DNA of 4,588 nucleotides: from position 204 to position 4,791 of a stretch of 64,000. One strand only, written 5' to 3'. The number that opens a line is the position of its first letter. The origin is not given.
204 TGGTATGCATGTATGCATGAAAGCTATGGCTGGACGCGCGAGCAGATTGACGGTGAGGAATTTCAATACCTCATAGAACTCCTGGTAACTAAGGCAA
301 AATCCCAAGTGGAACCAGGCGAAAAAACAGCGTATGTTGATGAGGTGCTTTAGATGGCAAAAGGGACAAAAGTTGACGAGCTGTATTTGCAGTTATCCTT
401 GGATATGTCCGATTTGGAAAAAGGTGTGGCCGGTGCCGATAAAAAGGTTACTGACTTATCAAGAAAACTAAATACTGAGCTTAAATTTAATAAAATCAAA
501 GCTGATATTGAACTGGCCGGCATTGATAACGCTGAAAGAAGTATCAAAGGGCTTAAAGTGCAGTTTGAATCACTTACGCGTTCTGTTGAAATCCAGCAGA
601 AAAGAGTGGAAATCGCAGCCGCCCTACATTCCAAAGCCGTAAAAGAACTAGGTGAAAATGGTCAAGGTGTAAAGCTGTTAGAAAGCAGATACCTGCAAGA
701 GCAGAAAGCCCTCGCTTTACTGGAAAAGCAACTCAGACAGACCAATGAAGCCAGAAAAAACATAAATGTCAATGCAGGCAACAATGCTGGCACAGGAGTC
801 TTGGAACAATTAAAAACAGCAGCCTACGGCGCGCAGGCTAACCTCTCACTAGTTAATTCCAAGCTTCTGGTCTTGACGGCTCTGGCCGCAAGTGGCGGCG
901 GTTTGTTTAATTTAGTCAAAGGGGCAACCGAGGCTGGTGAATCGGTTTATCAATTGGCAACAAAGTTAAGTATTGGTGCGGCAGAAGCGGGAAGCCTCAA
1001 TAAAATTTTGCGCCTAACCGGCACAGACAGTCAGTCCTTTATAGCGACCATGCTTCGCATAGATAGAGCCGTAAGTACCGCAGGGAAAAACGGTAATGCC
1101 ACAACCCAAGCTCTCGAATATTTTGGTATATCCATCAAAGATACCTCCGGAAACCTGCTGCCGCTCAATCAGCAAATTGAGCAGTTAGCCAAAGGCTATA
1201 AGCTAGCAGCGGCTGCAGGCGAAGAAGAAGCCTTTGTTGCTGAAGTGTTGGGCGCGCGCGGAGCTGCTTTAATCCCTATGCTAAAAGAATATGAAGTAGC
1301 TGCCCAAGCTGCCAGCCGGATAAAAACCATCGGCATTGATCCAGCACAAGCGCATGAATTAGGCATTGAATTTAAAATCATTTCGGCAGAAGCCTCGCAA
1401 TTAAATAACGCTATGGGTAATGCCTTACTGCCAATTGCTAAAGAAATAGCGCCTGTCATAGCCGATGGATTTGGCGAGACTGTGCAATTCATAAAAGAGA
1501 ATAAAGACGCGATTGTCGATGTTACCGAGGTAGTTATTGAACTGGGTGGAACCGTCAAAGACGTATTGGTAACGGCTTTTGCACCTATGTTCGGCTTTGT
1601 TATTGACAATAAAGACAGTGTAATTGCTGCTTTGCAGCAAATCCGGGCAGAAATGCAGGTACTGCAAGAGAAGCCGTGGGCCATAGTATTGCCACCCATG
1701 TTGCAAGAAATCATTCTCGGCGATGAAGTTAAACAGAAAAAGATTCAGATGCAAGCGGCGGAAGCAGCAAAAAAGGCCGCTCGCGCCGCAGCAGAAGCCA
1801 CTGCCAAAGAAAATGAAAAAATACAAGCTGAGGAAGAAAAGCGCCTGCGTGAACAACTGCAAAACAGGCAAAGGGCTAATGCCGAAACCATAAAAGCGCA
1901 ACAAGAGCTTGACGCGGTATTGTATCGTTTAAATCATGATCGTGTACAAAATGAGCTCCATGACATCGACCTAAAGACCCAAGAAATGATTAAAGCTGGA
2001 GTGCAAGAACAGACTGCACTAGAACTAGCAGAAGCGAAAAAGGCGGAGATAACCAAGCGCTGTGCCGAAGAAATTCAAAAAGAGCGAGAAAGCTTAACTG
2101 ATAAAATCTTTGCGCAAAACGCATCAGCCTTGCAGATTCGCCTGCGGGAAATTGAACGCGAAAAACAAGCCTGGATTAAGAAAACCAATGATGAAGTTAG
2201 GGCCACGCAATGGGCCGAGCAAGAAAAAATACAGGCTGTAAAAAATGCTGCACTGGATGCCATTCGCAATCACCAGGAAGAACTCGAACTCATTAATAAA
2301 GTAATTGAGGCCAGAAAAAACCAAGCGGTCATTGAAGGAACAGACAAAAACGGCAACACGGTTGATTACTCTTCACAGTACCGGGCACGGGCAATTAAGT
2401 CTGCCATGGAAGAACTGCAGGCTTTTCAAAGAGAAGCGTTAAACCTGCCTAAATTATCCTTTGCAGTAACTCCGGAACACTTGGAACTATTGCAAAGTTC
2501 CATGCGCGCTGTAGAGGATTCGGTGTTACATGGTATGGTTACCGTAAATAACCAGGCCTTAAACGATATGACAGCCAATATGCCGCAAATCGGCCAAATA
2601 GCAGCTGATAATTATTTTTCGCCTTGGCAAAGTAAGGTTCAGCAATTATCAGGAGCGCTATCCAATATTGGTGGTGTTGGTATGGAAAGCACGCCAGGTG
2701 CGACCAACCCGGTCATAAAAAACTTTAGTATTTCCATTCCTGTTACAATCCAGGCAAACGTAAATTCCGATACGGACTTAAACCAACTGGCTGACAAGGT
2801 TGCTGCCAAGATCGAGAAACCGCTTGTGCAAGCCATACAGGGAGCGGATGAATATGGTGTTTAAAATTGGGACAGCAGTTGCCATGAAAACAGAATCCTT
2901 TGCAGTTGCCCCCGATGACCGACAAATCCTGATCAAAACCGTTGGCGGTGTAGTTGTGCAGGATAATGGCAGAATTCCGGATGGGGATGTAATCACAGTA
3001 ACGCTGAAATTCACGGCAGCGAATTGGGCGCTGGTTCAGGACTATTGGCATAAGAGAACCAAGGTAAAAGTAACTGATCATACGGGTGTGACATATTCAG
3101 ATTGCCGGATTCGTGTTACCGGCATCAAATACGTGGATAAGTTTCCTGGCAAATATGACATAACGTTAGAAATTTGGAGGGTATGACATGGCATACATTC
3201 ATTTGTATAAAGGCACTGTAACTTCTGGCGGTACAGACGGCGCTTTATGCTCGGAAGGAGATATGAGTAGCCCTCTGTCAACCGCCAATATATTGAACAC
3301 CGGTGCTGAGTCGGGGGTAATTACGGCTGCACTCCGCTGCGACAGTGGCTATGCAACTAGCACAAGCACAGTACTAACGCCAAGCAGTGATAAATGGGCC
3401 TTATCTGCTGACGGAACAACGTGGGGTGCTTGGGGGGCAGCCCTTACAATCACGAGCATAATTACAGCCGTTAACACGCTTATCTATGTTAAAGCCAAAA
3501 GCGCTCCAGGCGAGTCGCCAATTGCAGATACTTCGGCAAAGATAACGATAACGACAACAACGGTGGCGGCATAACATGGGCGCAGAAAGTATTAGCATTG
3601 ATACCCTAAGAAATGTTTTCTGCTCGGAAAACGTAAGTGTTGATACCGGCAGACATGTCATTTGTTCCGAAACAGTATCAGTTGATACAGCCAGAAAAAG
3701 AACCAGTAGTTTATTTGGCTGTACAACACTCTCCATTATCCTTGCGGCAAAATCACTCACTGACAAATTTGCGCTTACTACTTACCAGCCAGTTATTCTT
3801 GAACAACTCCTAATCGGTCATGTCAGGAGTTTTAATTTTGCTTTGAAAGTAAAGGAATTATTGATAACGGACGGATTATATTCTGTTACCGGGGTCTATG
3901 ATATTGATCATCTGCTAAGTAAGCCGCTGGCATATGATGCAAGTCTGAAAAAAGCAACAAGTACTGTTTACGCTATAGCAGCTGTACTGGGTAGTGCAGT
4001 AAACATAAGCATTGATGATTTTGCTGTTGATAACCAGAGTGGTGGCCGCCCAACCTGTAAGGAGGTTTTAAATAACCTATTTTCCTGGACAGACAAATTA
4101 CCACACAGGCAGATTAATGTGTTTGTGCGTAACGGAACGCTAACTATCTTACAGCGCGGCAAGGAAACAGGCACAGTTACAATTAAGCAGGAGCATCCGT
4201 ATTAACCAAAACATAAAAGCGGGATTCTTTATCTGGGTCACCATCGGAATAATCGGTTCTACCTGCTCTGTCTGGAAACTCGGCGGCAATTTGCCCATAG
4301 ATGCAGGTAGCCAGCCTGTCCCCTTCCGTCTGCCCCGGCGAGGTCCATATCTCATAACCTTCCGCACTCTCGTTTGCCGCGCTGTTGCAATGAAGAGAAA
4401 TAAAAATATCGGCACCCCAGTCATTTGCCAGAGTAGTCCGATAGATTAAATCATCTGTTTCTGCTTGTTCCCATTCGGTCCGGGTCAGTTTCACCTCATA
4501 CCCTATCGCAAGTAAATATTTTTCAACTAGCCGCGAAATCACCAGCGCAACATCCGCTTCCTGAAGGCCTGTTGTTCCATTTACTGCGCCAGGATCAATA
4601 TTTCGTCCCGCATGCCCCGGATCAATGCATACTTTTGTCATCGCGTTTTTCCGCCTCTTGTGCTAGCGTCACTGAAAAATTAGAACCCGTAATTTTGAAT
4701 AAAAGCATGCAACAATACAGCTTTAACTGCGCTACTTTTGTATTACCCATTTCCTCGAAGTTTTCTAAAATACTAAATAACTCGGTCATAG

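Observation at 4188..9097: Precise 4.9-kb inversion inside the prophage splits the endolysin and a tail gene; re-inversion restores both frames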

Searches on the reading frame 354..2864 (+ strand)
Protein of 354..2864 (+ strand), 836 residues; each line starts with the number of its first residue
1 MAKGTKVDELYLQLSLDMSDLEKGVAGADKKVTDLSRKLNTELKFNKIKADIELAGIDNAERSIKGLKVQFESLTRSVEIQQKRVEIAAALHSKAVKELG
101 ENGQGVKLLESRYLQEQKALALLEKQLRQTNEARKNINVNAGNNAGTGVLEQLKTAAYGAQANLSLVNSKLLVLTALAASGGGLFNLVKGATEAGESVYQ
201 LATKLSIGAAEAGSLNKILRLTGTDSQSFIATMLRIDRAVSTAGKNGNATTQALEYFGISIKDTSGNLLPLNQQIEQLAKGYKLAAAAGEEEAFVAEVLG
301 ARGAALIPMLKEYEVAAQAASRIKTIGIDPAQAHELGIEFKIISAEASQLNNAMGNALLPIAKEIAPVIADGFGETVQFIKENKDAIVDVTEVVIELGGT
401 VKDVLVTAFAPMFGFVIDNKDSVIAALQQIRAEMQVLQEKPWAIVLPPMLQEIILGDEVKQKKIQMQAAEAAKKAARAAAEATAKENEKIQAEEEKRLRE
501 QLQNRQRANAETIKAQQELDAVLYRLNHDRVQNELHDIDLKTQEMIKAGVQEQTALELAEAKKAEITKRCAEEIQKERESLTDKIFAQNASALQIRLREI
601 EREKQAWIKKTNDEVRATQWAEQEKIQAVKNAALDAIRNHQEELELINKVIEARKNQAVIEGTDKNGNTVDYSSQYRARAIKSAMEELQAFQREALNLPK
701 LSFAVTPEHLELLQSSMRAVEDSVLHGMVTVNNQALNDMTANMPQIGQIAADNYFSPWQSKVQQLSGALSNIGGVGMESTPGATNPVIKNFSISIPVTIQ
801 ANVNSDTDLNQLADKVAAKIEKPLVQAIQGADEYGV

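Call 31: search_protein_families(library=pfam, proteins=[window:354-2864:+], max_evalue=0.001)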
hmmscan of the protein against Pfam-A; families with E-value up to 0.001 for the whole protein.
window:354-2864:+ (836 aa): 0 families

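Call 32: find_encoding_contigs(protein=window:354-2864:+, flank=10000, max_places=10)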
Protein window:354-2864:+ (836 aa): no gene with exactly this product is on record in the collection.

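Call 45: search_protein_families(library=phrogs, proteins=[window:354-2864:+], max_evalue=0.001)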
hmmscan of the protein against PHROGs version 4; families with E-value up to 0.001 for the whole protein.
window:354-2864:+ (836 aa): 5 families
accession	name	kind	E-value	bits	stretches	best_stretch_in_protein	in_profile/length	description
phrog_18863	-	unknown function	3.3e-120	403.7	2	1-568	1-567/848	-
phrog_8462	-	tail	8.3e-11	42.3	1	156-401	35-280/672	tail length tape measure protein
phrog_4704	-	tail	6.9e-06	26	1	1-195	2-183/625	tail length tape measure protein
phrog_10613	-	tail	0.00011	23.2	1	42-303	32-208/237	tail length tape measure protein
phrog_5218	-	unknown function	0.00013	21.2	1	46-288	6-188/1599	-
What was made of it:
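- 354..2864 (+): Tape measure protein (836 aa). It lies upstream of the inversion and is intact. It matches phrog_18863 (E 3e-120) and the tape-measure PHROGs 8462 and 4704 (call 45).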

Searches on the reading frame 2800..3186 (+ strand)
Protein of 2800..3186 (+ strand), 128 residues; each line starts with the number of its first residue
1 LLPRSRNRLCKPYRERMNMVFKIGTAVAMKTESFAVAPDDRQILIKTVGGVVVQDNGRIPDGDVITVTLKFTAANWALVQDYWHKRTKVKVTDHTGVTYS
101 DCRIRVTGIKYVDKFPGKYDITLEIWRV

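Call 6: search_protein_families(library=pfam, proteins=[window:2800-3186:+], max_evalue=0.01)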
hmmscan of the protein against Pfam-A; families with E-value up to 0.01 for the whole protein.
window:2800-3186:+ (128 aa): 0 families

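Call 7: search_protein_families(library=phrogs, proteins=[window:2800-3186:+], max_evalue=0.001)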
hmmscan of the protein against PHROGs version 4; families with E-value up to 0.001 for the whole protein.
window:2800-3186:+ (128 aa): 1 family
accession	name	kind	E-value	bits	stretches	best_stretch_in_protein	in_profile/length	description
phrog_17796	-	unknown function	1.6e-31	109.8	1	8-128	8-128/128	-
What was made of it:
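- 2854..3186 (+): Small tail protein (110 aa as called in the public assemblies; the mechanical ORF starts at 2800). phrog_17796, E 1.6e-31 (call 7).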

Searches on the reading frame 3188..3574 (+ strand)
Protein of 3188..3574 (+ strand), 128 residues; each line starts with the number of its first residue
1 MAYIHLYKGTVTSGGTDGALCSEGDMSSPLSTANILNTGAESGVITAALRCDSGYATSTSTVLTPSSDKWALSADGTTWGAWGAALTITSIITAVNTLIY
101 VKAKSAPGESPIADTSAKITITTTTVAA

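Call 6: search_protein_families(library=pfam, proteins=[window:3188-3574:+], max_evalue=0.01)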
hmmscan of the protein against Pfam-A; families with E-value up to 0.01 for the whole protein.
window:3188-3574:+ (128 aa): 0 families

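Call 7: search_protein_families(library=phrogs, proteins=[window:3188-3574:+], max_evalue=0.001)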
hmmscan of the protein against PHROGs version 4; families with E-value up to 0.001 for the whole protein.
window:3188-3574:+ (128 aa): 1 family
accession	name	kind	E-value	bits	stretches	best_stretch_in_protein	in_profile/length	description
phrog_23562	-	unknown function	3.7e-09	37.9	1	3-120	4-129/137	-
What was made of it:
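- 3188..3574 (+): Small tail protein (128 aa). phrog_23562 (call 7).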

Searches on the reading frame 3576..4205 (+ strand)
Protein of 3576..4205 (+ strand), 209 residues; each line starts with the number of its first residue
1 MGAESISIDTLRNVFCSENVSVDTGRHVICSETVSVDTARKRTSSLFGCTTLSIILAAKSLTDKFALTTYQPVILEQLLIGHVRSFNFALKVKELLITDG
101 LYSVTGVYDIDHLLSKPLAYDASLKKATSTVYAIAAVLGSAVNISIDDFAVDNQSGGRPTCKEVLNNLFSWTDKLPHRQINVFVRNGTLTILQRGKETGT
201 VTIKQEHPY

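Call 19: find_encoding_contigs(protein=window:3576-4205:+, flank=10000, max_places=10)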
Protein window:3576-4205:+ (209 aa): 5 contigs read that carry it; 2 places shown.
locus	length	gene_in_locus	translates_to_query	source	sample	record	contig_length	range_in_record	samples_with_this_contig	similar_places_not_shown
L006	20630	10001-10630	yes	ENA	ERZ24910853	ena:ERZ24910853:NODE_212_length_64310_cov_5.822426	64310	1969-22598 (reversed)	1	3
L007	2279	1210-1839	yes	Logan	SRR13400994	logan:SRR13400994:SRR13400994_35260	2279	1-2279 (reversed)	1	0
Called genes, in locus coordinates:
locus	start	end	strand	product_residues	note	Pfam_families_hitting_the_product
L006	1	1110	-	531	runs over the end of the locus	PF00239:Resolvase, PF07508:Recombinase, PF13408:Zn_ribbon_recom (weak)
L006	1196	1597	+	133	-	PF04860:Phage_portal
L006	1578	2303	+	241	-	PF04586:Peptidase_S78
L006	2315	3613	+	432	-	PF05065:Phage_capsid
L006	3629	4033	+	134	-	-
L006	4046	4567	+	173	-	PF24163:HCP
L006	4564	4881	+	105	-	-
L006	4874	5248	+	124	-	PF04883:HK97-gp10_like (weak)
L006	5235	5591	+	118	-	PF11367:Tail_completion_gp17 (weak)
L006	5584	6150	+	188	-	-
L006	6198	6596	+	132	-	-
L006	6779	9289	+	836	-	-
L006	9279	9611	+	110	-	-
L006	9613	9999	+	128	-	-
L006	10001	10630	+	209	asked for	-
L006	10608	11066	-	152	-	PF01520:Amidase_3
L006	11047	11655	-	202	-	PF05105:Phage_holin_4_1 (weak)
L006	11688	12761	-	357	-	PF21916:mtd_2nd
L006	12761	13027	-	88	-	-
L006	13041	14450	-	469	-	-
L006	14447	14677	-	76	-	-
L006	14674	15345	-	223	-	-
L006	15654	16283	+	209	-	-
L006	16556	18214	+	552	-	-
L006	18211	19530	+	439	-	-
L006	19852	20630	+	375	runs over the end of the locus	-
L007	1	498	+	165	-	?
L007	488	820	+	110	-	-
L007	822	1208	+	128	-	-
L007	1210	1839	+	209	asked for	-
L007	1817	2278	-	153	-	?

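Call 31: search_protein_families(library=pfam, proteins=[L006:1196-1597:+, L006:1-1110:-], max_evalue=0.001)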
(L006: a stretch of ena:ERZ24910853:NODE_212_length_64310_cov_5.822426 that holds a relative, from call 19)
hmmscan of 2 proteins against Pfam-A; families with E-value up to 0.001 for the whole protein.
L006:1196-1597:+ (133 aa): 1 family
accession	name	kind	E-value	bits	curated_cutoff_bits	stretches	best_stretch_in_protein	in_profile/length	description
PF04860.17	Phage_portal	-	1.6e-11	44.4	39.1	1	37-89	273-321/321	Phage portal protein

L006:1-1110:- (370 aa): 2 families
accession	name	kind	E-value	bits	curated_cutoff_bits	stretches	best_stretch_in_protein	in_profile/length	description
PF00239.26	Resolvase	-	2.7e-32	112.3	23.3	1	27-175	1-144/145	Resolvase, N terminal domain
PF07508.19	Recombinase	-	2e-25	89.4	21.1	1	198-306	1-102/102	Recombinase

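Call 33: find_homologous_proteins(query=L006:1-1110:-, max_evalue=1e-50)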
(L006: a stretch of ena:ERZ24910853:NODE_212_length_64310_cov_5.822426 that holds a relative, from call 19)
Query L006:1-1110:- (370 aa): 7998 proteins with E <= 1e-50 among 8000 candidates; the best 120 are listed.
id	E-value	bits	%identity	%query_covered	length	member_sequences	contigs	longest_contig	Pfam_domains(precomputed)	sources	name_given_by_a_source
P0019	4.2e-231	784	94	100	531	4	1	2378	PF07508.20,PF00239.27,PF13408.13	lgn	-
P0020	3.7e-230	781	93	100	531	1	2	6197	PF07508.20,PF00239.27,PF13408.13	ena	-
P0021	6.8e-230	780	92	100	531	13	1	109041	PF07508.20,PF00239.27,PF13408.13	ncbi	-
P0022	2.3e-229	778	92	100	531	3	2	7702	PF07508.20,PF00239.27,PF13408.13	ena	-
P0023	1.6e-228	776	92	100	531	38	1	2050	PF07508.20,PF00239.27,PF13408.13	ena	-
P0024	2.1e-228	775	92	100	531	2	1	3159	PF07508.20,PF00239.27,PF13408.13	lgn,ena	-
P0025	1.6e-227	772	91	100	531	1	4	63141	PF07508.20,PF00239.27,PF13408.13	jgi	jgi:Site-specific recombinases, DNA invertase Pin homologs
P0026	4.3e-227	771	91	100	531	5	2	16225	PF07508.20,PF00239.27,PF13408.13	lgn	-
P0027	7.9e-227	770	92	100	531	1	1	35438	PF07508.20,PF00239.27,PF13408.13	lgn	-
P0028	8.9e-227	770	92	100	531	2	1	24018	PF07508.20,PF00239.27,PF13408.13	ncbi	-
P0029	1.2e-226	769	92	100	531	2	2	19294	PF07508.20,PF00239.27,PF13408.13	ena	-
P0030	6.3e-226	767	92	99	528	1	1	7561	PF07508.20,PF00239.27,PF13408.13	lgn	-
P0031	1.2e-224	763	90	100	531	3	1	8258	PF07508.20,PF00239.27,PF13408.13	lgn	-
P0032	1.7e-223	759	90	100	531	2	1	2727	PF07508.20,PF00239.27,PF13408.13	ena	-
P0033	3.7e-223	758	90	100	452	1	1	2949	PF07508.20,PF00239.27,PF13408.13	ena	-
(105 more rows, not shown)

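Call 43: search_protein_families(library=phrogs, proteins=[window:3576-4205:+], max_evalue=0.001)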
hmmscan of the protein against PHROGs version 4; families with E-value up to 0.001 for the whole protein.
window:3576-4205:+ (209 aa): 1 family
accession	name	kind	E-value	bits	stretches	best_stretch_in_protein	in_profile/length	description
phrog_24491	-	unknown function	2.9e-27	96.4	1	48-204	221-378/668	-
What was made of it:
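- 3576..4187 (+): N-terminal part (codons 1-204) of the baseplate hub / Tal-like tail gene. The ORF then reads five foreign codons (QEHPY) and stops at 4205. Matches phrog_24491 positions 221-378 of 668 (call 43).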

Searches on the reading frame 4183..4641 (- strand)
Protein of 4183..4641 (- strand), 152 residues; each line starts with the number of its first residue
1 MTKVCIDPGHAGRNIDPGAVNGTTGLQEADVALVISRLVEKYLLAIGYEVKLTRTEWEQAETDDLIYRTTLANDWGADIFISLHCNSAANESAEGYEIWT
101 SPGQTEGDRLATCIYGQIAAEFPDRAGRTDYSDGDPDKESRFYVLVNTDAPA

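Call 17: find_encoding_contigs(protein=window:4183-4641:-, flank=10000, max_places=10)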
Protein window:4183-4641:- (152 aa): 4 contigs read that carry it; 1 place shown.
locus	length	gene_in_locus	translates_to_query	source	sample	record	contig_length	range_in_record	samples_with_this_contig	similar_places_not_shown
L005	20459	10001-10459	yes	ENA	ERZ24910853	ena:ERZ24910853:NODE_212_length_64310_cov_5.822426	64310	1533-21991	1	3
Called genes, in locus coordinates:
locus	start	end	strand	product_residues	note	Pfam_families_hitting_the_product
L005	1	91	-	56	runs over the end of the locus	-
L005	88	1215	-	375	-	-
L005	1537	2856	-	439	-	-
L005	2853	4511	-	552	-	-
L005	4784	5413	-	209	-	-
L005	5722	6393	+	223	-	-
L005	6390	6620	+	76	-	-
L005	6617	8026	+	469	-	-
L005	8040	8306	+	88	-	-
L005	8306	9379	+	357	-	PF21916:mtd_2nd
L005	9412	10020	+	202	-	PF05105:Phage_holin_4_1 (weak)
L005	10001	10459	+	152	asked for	PF01520:Amidase_3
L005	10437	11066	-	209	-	-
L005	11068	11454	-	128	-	-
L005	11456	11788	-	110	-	-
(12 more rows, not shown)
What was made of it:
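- On Programmed invertible segment (Gin/Cin/Hin/Pin type): The nearest recombinase is a 531-aa large serine recombinase outside the window (calls 17, 19).
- Coverage is low (NODE_212 coverage 5.8, call 17).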

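Call 42: search_protein_families(library=pfam, proteins=[window:4186-4641:-], max_evalue=1)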
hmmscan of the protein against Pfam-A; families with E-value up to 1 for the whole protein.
seq(152 aa): 1 family
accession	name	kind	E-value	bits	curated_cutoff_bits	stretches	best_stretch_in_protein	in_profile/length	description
PF01520.23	Amidase_3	-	2.7e-29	102.9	27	1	4-152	1-138/174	N-acetylmuramoyl-L-alanine amidase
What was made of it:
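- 4186..4641 (-): N-terminal part (codons 1-152) of the Amidase_3 endolysin. A foreign stop TAA lies at 4183-4185. Pfam Amidase_3 positions 1-138 of 174, E 2.7e-29 (call 42).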
